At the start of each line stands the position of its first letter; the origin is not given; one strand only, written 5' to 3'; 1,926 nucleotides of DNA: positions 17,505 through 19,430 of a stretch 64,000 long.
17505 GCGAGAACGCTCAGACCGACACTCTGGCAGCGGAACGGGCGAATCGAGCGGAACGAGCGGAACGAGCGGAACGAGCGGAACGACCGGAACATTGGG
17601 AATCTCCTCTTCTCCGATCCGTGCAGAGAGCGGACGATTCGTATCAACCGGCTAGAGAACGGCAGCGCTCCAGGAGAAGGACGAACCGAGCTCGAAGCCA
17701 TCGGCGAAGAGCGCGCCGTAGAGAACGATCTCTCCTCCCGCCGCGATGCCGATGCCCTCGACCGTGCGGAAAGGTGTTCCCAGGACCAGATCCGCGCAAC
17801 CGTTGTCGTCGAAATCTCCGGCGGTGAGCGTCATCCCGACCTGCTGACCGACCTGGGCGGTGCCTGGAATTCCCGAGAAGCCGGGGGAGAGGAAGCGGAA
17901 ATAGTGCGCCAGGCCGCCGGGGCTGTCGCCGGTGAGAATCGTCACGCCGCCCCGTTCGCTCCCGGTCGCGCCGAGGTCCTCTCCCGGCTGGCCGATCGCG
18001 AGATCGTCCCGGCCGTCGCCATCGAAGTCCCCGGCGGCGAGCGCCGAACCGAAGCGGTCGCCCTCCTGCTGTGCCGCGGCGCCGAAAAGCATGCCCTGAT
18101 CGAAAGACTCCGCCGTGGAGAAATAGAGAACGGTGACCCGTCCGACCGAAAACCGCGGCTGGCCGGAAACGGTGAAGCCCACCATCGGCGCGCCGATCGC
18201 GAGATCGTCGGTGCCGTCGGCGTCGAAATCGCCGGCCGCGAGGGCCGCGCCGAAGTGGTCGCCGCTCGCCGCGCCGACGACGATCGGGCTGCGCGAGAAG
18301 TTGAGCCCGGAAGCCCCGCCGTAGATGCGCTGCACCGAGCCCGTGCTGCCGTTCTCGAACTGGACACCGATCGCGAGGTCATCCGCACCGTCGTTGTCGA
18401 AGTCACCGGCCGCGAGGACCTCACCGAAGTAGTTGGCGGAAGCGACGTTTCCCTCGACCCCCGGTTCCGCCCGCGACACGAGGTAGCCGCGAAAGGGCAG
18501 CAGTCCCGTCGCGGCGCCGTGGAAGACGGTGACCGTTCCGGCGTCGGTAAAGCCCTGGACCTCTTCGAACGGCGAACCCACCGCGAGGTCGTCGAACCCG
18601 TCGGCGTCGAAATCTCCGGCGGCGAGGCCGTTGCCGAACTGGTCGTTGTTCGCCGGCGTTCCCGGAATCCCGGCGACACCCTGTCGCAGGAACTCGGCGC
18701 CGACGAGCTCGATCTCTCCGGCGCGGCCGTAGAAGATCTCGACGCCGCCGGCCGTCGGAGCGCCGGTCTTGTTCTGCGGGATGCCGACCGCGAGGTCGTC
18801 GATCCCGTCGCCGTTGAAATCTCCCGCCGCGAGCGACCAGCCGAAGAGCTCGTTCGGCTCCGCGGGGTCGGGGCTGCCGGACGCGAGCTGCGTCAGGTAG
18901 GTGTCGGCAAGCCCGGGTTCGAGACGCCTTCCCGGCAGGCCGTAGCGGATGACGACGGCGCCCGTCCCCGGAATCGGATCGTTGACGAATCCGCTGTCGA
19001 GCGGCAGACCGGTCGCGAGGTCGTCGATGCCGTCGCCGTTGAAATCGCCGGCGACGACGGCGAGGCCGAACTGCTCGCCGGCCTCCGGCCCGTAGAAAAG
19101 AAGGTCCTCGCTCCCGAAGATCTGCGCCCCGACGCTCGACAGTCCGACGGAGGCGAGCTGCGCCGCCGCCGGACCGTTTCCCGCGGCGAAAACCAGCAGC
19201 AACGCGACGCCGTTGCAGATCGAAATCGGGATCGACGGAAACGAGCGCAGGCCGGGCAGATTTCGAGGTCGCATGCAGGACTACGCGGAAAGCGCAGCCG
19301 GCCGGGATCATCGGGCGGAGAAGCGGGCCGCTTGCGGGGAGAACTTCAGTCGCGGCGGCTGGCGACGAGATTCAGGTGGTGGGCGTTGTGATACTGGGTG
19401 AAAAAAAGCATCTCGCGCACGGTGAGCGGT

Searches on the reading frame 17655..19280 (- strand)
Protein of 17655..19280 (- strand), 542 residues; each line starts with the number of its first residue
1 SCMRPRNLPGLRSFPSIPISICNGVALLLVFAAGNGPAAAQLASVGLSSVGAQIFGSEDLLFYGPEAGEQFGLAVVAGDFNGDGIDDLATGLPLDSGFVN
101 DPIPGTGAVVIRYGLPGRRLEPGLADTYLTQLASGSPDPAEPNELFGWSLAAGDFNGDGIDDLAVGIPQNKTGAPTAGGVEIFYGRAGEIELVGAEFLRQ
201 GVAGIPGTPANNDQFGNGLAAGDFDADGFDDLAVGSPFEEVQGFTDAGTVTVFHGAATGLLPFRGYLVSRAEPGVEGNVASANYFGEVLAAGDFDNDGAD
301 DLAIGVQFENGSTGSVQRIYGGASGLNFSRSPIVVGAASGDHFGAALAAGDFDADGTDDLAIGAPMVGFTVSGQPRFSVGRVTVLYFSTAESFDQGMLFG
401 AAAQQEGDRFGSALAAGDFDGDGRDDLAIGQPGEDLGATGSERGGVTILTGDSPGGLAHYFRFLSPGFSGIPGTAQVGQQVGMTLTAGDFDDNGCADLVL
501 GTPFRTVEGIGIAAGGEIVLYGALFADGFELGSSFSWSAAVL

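Call 12: search_protein_families(library=ncbifam, proteins=[window:17655-19280:-], max_evalue=0.1)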
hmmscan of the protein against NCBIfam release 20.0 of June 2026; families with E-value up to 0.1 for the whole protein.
window:17655-19280:- (542 aa): 1 family
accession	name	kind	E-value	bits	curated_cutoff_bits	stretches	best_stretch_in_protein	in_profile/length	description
NF047539.1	XAC2610_fam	domain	2.6e-06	27.8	35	0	152-171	3-22/89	XAC2610-related protein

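Call 13: search_protein_families(library=pfam, proteins=[window:17655-19280:-], max_evalue=0.01)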
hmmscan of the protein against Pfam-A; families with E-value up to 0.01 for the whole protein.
window:17655-19280:- (542 aa): 2 families
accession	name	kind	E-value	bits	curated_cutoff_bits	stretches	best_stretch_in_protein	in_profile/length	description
PF01839.29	FG-GAP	-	1.1e-57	191.6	22.1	7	410-448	1-36/37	FG-GAP repeat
PF13517.12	FG-GAP_3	-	3e-20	73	26.9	3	293-361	1-60/61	FG-GAP-like repeat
